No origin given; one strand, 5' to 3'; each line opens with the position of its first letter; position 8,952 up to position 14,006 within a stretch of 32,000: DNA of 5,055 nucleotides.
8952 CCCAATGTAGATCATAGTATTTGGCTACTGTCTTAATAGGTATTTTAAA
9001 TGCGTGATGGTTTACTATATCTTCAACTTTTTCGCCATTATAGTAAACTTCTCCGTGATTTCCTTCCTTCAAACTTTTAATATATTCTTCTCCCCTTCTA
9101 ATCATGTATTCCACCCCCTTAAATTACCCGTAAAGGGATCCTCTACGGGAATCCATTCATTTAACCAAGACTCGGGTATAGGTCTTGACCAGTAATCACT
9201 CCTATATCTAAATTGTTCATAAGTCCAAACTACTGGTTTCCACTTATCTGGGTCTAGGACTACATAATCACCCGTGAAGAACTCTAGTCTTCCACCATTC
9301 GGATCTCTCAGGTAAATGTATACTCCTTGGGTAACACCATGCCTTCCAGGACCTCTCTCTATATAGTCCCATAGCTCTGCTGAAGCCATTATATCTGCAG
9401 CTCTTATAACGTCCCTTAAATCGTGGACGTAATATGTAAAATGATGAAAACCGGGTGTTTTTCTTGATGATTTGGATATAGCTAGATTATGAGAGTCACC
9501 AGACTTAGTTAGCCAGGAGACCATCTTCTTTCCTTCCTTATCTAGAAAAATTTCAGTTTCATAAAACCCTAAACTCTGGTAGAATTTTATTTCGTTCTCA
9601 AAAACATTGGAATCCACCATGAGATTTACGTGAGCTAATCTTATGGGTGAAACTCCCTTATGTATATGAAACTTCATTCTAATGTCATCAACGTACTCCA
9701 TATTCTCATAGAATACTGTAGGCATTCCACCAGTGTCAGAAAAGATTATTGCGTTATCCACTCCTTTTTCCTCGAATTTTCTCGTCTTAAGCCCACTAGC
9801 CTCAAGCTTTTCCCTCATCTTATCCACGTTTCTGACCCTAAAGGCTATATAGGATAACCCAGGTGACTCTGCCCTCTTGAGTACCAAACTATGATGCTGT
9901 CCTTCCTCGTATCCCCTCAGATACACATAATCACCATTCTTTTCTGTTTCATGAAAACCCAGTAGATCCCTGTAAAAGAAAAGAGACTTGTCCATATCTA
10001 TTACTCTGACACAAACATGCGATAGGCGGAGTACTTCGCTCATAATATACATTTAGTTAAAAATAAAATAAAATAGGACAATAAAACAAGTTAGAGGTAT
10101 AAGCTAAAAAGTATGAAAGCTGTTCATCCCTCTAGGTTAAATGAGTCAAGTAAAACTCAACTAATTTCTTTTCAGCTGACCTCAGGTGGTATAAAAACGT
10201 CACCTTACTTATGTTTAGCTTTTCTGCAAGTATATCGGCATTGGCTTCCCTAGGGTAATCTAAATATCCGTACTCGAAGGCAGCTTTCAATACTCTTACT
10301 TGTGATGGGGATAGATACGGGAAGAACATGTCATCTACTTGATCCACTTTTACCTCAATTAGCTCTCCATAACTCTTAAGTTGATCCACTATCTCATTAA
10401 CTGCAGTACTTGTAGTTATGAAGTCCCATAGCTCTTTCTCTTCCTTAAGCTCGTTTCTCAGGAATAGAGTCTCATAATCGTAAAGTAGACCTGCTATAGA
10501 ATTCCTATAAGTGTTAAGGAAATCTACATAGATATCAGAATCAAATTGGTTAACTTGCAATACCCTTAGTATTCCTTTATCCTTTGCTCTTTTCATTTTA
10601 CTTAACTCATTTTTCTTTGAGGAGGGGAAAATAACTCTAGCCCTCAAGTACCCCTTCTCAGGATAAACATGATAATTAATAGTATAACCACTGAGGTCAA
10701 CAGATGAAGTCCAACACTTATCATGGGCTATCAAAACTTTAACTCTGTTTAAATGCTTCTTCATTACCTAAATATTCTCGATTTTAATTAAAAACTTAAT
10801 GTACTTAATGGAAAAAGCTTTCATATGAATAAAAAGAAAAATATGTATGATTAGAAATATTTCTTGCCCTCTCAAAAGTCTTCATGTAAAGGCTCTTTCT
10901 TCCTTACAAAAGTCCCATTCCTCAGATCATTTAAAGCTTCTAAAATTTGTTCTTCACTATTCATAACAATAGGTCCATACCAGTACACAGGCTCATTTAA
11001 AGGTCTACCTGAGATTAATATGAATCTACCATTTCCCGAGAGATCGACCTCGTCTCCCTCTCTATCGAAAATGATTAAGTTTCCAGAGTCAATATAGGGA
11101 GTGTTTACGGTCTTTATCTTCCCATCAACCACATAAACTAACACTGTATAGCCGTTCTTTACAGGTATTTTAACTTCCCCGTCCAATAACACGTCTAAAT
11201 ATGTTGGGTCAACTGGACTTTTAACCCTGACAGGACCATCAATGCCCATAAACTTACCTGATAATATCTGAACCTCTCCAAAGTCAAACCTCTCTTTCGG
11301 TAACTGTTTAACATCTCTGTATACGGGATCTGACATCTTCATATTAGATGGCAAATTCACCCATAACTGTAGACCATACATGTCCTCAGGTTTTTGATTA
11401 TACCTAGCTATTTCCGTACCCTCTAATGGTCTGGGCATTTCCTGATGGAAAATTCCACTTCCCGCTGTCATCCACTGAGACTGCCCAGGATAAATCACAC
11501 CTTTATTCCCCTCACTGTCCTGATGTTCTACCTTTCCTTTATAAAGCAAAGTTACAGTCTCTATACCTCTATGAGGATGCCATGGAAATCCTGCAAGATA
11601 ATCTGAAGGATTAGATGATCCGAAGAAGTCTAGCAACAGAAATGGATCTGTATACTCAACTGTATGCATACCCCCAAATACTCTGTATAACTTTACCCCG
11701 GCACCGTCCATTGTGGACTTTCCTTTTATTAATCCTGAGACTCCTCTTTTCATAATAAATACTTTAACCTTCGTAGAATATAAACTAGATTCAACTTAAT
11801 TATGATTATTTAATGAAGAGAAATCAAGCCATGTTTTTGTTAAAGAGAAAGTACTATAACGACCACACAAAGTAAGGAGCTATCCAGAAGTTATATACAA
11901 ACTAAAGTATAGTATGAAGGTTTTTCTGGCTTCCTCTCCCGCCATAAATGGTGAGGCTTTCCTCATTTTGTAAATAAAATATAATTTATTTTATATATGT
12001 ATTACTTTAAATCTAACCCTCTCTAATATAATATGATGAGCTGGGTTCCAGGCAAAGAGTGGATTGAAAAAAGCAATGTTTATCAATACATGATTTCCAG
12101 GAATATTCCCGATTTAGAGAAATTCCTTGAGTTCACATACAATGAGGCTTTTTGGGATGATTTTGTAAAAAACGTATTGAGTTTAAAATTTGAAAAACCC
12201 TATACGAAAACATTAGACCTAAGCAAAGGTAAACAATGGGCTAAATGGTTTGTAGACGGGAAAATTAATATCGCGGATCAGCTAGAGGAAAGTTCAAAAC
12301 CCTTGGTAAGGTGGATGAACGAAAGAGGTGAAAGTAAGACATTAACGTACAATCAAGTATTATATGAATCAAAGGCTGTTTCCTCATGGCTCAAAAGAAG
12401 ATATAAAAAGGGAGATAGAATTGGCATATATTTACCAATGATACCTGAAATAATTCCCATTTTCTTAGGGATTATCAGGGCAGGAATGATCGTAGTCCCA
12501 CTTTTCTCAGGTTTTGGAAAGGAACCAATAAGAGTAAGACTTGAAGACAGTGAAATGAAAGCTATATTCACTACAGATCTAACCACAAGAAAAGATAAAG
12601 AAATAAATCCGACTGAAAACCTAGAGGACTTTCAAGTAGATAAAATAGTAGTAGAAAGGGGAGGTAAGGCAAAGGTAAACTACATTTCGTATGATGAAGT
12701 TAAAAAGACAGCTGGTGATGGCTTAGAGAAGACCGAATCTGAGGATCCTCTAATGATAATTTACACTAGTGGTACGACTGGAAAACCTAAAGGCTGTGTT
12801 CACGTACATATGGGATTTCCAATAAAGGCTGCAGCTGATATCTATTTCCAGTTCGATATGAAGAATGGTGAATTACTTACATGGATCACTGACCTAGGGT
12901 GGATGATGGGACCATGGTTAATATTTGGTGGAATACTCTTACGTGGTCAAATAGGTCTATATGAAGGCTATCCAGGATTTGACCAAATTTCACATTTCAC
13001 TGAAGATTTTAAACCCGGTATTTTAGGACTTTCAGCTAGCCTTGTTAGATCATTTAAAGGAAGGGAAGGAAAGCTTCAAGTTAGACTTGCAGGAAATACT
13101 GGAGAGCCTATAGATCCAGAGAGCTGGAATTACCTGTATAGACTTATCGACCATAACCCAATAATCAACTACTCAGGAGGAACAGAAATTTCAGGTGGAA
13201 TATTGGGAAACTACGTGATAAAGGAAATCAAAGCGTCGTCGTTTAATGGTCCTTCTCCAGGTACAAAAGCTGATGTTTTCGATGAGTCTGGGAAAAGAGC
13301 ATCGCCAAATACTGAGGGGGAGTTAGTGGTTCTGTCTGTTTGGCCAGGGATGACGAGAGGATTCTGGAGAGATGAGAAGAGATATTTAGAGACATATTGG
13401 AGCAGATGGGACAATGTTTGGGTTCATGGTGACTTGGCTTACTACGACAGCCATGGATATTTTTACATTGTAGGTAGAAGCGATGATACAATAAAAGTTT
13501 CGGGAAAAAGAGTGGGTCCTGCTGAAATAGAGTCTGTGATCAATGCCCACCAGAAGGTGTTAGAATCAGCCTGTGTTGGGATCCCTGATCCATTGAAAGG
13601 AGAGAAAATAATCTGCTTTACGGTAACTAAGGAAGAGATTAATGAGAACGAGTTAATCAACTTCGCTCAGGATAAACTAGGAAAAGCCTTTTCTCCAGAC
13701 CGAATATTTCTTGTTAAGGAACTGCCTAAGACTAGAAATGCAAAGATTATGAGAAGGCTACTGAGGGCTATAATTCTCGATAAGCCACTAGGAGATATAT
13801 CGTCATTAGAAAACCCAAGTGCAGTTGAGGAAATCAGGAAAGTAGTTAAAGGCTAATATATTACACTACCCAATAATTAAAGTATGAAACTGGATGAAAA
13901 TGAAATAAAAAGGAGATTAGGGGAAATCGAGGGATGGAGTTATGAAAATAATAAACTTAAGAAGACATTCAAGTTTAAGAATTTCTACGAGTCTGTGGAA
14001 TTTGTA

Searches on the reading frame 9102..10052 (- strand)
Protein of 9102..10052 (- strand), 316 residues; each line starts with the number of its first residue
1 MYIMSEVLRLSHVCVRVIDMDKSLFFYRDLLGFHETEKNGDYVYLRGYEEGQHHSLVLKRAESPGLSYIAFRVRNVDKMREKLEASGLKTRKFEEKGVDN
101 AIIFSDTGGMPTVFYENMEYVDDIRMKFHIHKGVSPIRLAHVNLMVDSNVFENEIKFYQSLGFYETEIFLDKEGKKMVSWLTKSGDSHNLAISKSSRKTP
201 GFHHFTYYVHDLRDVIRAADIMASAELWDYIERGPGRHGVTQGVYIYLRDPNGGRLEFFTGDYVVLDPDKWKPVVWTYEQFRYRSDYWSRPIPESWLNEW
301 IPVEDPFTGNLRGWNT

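Call 3: search_protein_families(library=pfam, proteins=[window:9102-10052:-], max_evalue=0.01)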
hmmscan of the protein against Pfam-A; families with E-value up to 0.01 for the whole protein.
window:9102-10052:- (316 aa): 4 families
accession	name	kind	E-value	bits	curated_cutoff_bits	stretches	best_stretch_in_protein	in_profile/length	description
PF00903.31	Glyoxalase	-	1.2e-24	87.4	20.6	2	139-258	2-121/121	Glyoxalase/Bleomycin resistance protein/Dioxygenase superfamily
PF13669.12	Glyoxalase_4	-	1.2e-06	29.2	27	0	61-89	64-92/109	Glyoxalase/Bleomycin resistance protein/Dioxygenase superfamily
PF22677.2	Ble-like_N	-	0.00038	20.6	24.5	1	9-45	1-38/41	Bleomycin resistance protein-like N-terminal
PF13468.12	Glyoxalase_3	-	0.0027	18.2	25.1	0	49-93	60-108/176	Glyoxalase-like domain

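Call 6: search_protein_families(library=ncbifam, proteins=[window:9102-10052:-], max_evalue=0.01)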
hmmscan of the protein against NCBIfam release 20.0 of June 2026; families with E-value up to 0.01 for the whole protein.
window:9102-10052:- (316 aa): 25 families
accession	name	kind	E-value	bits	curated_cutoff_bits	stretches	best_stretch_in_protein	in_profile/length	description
TIGR02295.1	HpaD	equivalog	2e-104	349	321.4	1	7-300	2-297/298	3,4-dihydroxyphenylacetate 2,3-dioxygenase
TIGR03211.1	catechol_2_3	equivalog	1.2e-64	218.5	320.2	1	7-299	2-301/303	catechol 2,3-dioxygenase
TIGR03213.1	23dbph12diox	equivalog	1.7e-17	63.8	366.45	1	9-265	3-268/287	biphenyl-2,3-diol 1,2-dioxygenase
NF050074.1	glyox_I_GloA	exception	1.1e-08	35.3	165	1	10-92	2-95/121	lactoylglutathione lyase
NF000496.2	Fos_GSH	equivalog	7.1e-08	32.6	180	1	9-92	4-93/136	fosfomycin resistance glutathione transferase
TIGR00068.2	glyox_I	equivalog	9.3e-08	32.1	120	1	9-35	1-27/143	lactoylglutathione lyase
TIGR03081.1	metmalonyl_epim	equivalog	1.2e-07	32.3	114.95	0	9-38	1-30/129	methylmalonyl-CoA epimerase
NF000125.1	498180014_fosA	hypoth_equivalog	4.9e-07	30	250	1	10-109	6-111/129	Fos family putative thiol transferase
NF000494.1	FosF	exception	7e-07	29.3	280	0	10-99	5-95/132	fosfomycin resistance glutathione transferase FosF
NF050075.1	SMU1112c_YaeR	equivalog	1.6e-06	28.4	140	1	59-116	66-125/125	SMU1112c/YaeR family gloxylase I-like metalloprotein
NF000124.1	fos-Vibrio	exception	1.5e-05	25.1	250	1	7-45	2-40/132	FosG/FosC2-related fosfomycin resistance glutathione transferase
NF033405.1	FosLL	exception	2.4e-05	24.7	270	1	10-106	6-102/135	fosfomycin resistance glutathione transferase FosLL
NF000094.1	354827590_fosA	exception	5.6e-05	23.3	275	0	10-45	5-40/135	FosA family fosfomycin resistance glutathione transferase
NF045631.1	exdiol_diox_HsaC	equivalog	6.7e-05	22.1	450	1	10-271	4-277/296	iron-dependent extradiol dioxygenase HsaC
NF000495.1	FosK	exception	0.00012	22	280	0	10-42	5-39/132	fosfomycin resistance glutathione transferase FosK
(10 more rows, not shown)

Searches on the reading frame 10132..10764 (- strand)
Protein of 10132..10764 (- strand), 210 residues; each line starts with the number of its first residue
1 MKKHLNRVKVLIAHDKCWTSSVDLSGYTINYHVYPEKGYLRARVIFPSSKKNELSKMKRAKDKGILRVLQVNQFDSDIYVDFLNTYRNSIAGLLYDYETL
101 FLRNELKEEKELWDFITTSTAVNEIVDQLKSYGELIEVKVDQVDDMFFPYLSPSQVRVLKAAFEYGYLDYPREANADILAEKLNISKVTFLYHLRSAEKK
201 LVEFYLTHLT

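Call 6: search_protein_families(library=ncbifam, proteins=[window:10132-10764:-], max_evalue=0.01)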
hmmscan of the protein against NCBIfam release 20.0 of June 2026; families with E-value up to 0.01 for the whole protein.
window:10132-10764:- (210 aa): 0 families

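Call 40: search_protein_families(library=pfam, proteins=[window:10132-10764:-], max_evalue=0.001)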
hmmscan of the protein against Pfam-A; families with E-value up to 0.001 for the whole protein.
window:10132-10764:- (210 aa): 1 family
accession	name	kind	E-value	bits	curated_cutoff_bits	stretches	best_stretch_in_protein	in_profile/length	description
PF04967.18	HTH_10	-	7.1e-20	71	23.1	1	151-203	1-53/53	HTH DNA binding domain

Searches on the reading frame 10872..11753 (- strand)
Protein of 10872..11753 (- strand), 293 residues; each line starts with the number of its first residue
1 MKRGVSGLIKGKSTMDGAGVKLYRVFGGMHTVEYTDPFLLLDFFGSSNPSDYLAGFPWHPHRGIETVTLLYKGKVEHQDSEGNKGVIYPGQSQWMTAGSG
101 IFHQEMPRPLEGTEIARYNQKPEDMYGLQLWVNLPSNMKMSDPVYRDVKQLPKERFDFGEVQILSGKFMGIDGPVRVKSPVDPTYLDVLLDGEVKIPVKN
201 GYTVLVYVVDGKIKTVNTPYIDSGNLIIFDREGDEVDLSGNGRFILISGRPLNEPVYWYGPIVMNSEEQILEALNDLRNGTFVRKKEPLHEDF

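Call 40: search_protein_families(library=pfam, proteins=[window:10872-11753:-], max_evalue=0.001)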
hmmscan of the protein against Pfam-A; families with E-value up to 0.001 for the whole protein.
window:10872-11753:- (293 aa): 2 families
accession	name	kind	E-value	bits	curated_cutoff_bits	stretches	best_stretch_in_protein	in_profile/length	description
PF02678.22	Pirin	-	5e-33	113.8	26.1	1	20-132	2-108/108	Pirin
PF05726.19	Pirin_C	-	5.9e-25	88.1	27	1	187-282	3-102/103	Pirin C-terminal cupin domain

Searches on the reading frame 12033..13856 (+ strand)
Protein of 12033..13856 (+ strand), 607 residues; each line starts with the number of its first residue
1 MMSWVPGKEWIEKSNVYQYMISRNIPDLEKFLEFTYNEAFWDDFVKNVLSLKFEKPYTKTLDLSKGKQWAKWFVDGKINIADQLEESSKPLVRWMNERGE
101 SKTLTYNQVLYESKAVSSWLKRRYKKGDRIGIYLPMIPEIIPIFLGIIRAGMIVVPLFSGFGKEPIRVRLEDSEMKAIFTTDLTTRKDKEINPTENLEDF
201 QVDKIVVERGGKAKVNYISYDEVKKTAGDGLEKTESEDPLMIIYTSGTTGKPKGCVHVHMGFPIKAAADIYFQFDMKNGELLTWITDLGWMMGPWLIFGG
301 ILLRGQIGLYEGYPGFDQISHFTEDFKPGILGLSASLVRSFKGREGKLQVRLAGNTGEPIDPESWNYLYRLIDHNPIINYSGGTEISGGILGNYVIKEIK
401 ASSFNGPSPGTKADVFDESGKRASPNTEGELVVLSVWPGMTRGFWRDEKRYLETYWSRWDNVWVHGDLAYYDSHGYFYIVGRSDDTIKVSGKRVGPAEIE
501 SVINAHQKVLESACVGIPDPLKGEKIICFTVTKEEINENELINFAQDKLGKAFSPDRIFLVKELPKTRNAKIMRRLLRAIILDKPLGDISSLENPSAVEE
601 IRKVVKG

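Call 40: search_protein_families(library=pfam, proteins=[window:12033-13856:+], max_evalue=0.001)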
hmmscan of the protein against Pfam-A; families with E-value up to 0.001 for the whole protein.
window:12033-13856:+ (607 aa): 3 families
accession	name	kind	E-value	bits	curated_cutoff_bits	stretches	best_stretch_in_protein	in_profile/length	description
PF00501.34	AMP-binding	-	6.5e-53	180.3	29.9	1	94-445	16-384/384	AMP-binding enzyme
PF13193.12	AMP-binding_C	-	2.1e-19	70.6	24.5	1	498-571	1-76/76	AMP-binding enzyme C-terminal domain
PF16177.11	ACAS_N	-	3.4e-10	40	27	1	37-81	12-52/55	Acetyl-coenzyme A synthetase N-terminus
